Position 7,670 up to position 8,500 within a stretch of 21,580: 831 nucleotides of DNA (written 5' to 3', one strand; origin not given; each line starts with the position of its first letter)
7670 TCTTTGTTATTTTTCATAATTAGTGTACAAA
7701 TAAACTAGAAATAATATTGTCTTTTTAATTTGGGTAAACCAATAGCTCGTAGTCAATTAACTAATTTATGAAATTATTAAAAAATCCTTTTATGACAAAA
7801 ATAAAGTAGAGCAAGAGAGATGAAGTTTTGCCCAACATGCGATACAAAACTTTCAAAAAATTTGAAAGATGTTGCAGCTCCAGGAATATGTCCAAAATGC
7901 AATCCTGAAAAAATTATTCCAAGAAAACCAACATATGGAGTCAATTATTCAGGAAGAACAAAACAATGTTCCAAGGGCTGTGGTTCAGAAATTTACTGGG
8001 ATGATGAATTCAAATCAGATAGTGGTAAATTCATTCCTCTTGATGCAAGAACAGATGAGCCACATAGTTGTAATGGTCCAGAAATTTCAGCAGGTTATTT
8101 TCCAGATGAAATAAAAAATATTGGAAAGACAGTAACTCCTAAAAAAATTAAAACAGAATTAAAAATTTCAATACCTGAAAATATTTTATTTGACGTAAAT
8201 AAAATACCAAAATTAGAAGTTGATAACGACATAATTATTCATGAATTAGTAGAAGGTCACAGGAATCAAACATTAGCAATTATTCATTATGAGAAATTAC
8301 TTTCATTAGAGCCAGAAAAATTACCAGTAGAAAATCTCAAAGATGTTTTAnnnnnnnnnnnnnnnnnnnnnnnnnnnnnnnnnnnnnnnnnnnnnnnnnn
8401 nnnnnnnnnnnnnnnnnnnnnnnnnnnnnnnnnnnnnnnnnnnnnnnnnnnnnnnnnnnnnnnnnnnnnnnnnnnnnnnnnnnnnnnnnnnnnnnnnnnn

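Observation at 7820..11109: Insulated two-gene module: zinc-ribbon-extended DEAH/DUF1998 helicase translationally coupled to a degenerate Mesh1/SpoT-type HD protein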

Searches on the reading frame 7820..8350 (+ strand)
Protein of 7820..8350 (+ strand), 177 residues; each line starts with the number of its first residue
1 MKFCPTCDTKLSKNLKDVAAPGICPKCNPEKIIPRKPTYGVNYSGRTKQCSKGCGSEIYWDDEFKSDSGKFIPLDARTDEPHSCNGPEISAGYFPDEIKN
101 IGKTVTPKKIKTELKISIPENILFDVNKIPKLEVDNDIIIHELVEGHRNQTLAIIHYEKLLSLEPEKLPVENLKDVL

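Call 60: search_protein_families(library=pfam, proteins=[window:7820-8350:+], max_evalue=10)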
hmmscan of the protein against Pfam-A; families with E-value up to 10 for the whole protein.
seq(177 aa): 3 families
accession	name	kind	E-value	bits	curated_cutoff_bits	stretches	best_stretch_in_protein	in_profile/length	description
PF12773.13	DZR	-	0.017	15.7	27.3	1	2-29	13-32/45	Double zinc ribbon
PF01396.24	Zn_ribbon_Top1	-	0.46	10.8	32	1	22-44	2-22/39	Topoisomerase DNA binding C4 zinc finger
PF19335.5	HMBD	-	0.94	9.9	23.6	1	20-28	14-22/28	Heavy metal binding domain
